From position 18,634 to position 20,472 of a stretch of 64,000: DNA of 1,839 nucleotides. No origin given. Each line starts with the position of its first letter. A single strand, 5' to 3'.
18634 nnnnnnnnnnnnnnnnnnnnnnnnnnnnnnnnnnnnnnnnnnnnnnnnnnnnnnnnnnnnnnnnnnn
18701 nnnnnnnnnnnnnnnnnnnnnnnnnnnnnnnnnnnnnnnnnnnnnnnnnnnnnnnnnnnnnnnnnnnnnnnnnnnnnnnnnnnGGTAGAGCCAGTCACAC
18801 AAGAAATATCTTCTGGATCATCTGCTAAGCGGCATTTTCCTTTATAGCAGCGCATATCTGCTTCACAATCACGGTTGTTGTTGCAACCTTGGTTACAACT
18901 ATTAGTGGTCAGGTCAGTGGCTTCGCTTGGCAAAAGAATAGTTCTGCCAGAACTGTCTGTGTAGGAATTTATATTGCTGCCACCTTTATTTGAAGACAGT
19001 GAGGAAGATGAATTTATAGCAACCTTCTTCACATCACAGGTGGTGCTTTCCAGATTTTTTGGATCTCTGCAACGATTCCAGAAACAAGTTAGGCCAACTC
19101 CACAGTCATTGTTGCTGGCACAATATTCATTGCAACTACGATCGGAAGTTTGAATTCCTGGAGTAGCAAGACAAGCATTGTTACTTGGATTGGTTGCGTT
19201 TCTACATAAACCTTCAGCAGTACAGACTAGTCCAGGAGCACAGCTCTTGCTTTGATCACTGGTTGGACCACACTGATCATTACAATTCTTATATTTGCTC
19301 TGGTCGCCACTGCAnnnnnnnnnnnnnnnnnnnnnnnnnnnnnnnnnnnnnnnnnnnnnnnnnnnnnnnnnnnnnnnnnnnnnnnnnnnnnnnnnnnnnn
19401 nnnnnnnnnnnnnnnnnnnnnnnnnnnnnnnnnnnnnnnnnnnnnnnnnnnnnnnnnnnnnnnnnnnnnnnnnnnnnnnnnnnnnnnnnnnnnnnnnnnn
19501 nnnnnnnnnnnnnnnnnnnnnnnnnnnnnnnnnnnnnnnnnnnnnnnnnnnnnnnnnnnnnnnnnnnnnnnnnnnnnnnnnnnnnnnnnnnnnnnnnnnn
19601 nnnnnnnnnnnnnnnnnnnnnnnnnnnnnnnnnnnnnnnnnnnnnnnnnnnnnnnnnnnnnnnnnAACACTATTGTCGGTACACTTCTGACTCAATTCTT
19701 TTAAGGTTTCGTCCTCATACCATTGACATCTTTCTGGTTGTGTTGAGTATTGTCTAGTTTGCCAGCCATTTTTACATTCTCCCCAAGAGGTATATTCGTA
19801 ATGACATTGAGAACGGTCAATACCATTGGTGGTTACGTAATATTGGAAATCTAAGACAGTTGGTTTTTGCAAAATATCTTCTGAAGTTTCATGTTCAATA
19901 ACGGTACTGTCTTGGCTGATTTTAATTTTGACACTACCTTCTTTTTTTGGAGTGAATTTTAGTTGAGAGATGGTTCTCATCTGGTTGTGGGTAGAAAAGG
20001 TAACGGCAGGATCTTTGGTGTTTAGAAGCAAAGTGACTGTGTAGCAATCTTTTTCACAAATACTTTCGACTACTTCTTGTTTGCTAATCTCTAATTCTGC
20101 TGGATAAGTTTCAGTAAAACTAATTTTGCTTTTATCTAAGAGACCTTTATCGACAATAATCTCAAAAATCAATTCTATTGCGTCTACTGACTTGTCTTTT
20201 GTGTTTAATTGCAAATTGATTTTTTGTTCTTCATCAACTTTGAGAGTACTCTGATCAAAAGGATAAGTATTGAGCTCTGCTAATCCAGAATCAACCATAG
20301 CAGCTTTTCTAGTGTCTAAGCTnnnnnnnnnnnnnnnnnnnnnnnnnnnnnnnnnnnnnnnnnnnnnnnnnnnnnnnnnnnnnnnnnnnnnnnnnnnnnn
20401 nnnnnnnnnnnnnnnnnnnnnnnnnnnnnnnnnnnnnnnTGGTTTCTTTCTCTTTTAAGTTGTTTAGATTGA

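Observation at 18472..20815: Cys-rich modular surface protein paired with a membrane-anchored dockerin-repeat protein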

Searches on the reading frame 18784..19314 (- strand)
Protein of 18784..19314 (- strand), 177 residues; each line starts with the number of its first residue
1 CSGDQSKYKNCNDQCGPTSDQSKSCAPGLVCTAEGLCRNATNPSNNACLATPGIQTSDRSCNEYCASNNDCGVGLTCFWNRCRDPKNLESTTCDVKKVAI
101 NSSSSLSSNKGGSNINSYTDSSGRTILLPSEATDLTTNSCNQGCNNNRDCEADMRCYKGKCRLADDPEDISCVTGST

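Call 47: search_protein_families(library=pfam, proteins=[window:18784-19314:-], max_evalue=10)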
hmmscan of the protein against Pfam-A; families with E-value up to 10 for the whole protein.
window:18784-19314:- (177 aa): 4 families
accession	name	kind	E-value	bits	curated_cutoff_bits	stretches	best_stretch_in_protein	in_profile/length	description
PF21164.2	Dumpy_DPY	-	0.0018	18.7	27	2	65-85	4-24/24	Dumpy, DPY module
PF02977.21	CarbpepA_inh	-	0.027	14.7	25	1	60-83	7-28/46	Carboxypeptidase A inhibitor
PF23416.1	DUF7107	-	0.072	13.9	24.6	1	144-173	2-30/48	Domain of unknown function (DUF7107)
PF01683.23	EB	-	5.2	7.7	24.3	1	138-162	16-40/52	EB module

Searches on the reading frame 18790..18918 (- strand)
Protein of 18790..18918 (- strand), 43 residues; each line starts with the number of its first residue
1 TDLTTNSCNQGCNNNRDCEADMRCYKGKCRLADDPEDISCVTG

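Call 47: search_protein_families(library=pfam, proteins=[window:18790-18918:-], max_evalue=10)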
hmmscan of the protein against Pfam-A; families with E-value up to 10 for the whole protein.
window:18790-18918:- (43 aa): 2 families
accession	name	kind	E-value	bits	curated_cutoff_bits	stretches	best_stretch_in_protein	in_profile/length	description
PF23416.1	DUF7107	-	0.0071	17.1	24.6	1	12-40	2-29/48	Domain of unknown function (DUF7107)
PF07127.16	Nodulin_late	-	1.4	9.7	30.4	1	5-30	22-54/54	Late nodulin domain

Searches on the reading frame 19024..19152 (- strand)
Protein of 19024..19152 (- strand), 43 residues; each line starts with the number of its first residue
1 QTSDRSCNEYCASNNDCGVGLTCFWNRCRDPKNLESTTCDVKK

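Call 47: search_protein_families(library=pfam, proteins=[window:19024-19152:-], max_evalue=10)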
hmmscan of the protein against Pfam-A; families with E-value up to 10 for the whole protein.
window:19024-19152:- (43 aa): 2 families
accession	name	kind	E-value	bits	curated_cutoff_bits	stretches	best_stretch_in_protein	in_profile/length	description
PF21164.2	Dumpy_DPY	-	8.8e-05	22.8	27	1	11-31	4-24/24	Dumpy, DPY module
PF02977.21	CarbpepA_inh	-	0.0019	18.4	25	1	5-30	6-29/46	Carboxypeptidase A inhibitor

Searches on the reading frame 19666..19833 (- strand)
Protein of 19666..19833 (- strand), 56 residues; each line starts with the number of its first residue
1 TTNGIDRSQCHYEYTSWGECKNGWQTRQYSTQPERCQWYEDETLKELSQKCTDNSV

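Call 47: search_protein_families(library=pfam, proteins=[window:19666-19833:-], max_evalue=10)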
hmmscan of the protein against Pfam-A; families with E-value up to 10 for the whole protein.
window:19666-19833:- (56 aa): 2 families
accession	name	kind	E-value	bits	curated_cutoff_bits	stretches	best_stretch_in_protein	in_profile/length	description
PF01091.23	PTN_MK_C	-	0.3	11.9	25.3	1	9-32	3-28/65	PTN/MK heparin-binding protein family, C-terminal domain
PF06747.18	CHCH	-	4.7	7.9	27.2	1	9-24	10-26/35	CHCH domain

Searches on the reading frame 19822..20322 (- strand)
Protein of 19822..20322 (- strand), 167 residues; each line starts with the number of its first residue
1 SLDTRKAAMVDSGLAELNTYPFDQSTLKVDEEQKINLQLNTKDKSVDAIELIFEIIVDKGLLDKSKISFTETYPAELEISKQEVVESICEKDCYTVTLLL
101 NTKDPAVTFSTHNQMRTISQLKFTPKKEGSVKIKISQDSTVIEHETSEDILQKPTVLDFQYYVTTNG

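Call 22: search_solved_structures(query=A2, max_evalue=10, show_alignments=2)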
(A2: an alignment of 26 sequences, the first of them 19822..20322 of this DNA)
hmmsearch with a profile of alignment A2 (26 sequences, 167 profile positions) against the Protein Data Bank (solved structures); distinct sequences matched with E-value up to 10: 12.
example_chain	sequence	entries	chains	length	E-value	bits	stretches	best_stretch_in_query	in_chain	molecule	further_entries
5m2s_A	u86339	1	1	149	0.21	15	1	21-79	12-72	Putative cellulosomal scaffoldin protein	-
5m2o_A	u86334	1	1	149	0.48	13.8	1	20-79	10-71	Putative cellulosomal scaffoldin protein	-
5aoz_A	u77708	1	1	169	0.48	13.8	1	20-79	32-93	PUTATIVE CELLULOSOMAL SCAFFOLDIN PROTEIN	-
9d13_A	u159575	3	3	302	0.49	13.8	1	18-54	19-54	Nuclear elongation and deformation protein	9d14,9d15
7lhk_A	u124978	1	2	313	0.53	13.7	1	18-53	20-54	Nuclear elongation and deformation protein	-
9d16_A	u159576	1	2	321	0.53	13.7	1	18-53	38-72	Nuclear elongation and deformation protein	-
6tzy_A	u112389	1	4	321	0.54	13.6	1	18-53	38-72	Nuclear elongation and deformation protein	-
6tzz_A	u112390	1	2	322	0.54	13.6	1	18-53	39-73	Nuclear elongation and deformation protein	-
7zu3_A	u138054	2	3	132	0.62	13.4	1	75-123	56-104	Protein 2A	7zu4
7ztw_A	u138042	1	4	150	0.77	13.1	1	75-123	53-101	Protein 2A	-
1ud9_A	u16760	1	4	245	0.79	13.1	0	35-81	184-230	DNA polymerase sliding clamp A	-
1n0r_A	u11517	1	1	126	1.3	12.4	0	36-66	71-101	4 ankyrin repeats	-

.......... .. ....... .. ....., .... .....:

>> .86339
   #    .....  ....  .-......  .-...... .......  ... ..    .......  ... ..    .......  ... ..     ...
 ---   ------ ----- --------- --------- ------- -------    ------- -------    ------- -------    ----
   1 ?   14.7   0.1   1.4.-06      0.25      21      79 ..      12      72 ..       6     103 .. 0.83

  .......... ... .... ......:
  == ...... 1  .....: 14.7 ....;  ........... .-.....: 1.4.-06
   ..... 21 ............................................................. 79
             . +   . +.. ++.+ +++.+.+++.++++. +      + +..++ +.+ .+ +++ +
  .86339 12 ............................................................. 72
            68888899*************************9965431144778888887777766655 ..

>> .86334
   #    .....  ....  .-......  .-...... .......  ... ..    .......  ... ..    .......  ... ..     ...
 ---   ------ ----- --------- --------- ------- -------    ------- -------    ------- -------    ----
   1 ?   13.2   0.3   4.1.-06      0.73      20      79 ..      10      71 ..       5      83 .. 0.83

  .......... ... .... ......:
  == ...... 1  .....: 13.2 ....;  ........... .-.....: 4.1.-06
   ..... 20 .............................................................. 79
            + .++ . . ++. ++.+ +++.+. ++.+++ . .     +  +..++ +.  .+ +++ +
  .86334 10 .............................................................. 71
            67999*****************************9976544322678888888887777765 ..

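Call 29: predict_structure(alignment_id=A2)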
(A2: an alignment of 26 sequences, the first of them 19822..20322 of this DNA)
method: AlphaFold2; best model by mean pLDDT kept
length: 167 residues; sequences in the alignment: 26
mean_pLDDT: 89.5   pTM: 0.82
mean pLDDT of the five models: 89.5, 89.1, 88.5, 88.5, 86.4
residues with pLDDT >= 90: 130; 70-90: 21; 50-70: 6; < 50: 10
segments of 3 or more residues with pLDDT < 50: 1-4, 6-11
pLDDT, mean of each block of 10 residues (from residue 1): 46 81 93 96 95 95 92 95 93 96 91 95 96 92 93 80 93
secondary structure, 60 per line:
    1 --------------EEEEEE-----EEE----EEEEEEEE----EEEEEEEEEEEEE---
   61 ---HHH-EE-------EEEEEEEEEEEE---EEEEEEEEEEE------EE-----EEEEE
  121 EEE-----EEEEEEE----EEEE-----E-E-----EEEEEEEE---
elements in order: E15-20 E26-28 E33-40 E45-57 E77-88 E92-102 E116-123 E129-135 E140-143 E157-164

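Call 47: search_protein_families(library=pfam, proteins=[window:19822-20322:-], max_evalue=10)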
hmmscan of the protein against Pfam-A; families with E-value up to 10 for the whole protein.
window:19822-20322:- (167 aa): 2 families
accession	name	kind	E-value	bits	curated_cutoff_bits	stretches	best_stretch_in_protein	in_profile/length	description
PF25564.1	DUF7933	-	0.058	13.7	26.5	1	49-95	18-64/123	Domain of unknown function (DUF7933)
PF21461.3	HL_N-beta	-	0.11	12.7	27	1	124-142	32-50/57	Hyaluronate lyase, N-terminal beta-sheet domain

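Call 52: search_solved_structures(query=A5, max_evalue=10, show_alignments=1)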
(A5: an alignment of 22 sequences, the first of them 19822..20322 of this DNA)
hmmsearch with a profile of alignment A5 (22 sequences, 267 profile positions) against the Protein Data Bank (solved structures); distinct sequences matched with E-value up to 10: 8.
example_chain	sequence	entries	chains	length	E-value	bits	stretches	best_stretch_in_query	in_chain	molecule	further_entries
5m2o_A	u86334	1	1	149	0.031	16.9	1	29-88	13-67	Putative cellulosomal scaffoldin protein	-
5m2s_A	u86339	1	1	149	0.035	16.7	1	31-86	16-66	Putative cellulosomal scaffoldin protein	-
5aoz_A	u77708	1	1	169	0.035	16.7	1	25-88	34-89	PUTATIVE CELLULOSOMAL SCAFFOLDIN PROTEIN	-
9dze_K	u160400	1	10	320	0.18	14.4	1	115-170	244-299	pD5-14 B component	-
9dze_A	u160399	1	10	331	0.21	14.2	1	115-170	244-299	pD5-14 A component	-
3idu_A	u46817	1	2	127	0.3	13.6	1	115-147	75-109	Uncharacterized protein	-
2kl6_A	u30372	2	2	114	0.4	13.2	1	115-147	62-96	Uncharacterized protein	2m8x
9dzw_A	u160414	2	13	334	1.9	11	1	115-174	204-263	CalC6_3 with DHR extension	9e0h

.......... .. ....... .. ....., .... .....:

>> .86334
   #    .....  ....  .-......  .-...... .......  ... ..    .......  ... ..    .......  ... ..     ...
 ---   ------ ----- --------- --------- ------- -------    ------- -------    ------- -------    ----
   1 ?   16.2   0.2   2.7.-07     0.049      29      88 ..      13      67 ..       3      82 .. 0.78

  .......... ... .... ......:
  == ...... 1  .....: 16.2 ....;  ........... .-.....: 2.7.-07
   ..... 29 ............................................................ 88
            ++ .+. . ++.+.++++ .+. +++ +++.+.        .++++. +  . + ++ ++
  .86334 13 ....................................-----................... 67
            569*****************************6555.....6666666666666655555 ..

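Call 53: search_protein_families(library=pfam, alignment_id=A5, max_evalue=1)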
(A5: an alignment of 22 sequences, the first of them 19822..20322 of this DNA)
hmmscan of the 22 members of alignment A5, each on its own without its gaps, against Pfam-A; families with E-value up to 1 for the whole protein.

A. member 1, window:19822-20322:- (167 aa): 2 families
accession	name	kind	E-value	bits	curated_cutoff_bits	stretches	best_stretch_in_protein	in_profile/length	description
PF25564.1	DUF7933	-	0.058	13.7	26.5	1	49-95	18-64/123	Domain of unknown function (DUF7933)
PF21461.3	HL_N-beta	-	0.11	12.7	27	1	124-142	32-50/57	Hyaluronate lyase, N-terminal beta-sheet domain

B. families by the number of members that match (of 22 scanned): 16 families
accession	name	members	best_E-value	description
PF00963.24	Cohesin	2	2.3e-10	Cohesin domain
PF17957.7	Big_7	1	0.0015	Bacterial Ig domain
PF21572.2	Nop5_56-rel_N_Arc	1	0.0046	Archaeal Nop5/56-rel, N-terminal domain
PF21164.2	Dumpy_DPY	1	0.01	Dumpy, DPY module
PF08522.16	BT_3987-like_N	1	0.018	BT_3987-like, N-terminal domain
PF25564.1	DUF7933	1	0.058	Domain of unknown function (DUF7933)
PF16573.10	CLP1_N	1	0.06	N-terminal beta-sandwich domain of polyadenylation factor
PF23274.1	DUF7077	1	0.072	Domain of unknown function (DUF7077)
PF21461.3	HL_N-beta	1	0.11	Hyaluronate lyase, N-terminal beta-sheet domain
PF22528.1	PRMT_C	1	0.11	Arginine methyltransferase oligomerization subdomain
PF17642.6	TssD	1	0.13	Hemolysin coregulated protein Hcp (TssD)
PF09458.16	H_lectin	1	0.14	H-type lectin domain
PF16251.10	bCoV_NAB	1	0.18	Betacoronavirus nucleic acid-binding (NAB)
PF06280.18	fn3_5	1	0.23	Fn3-like domain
PF03100.22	CcmE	1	0.27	CcmE domain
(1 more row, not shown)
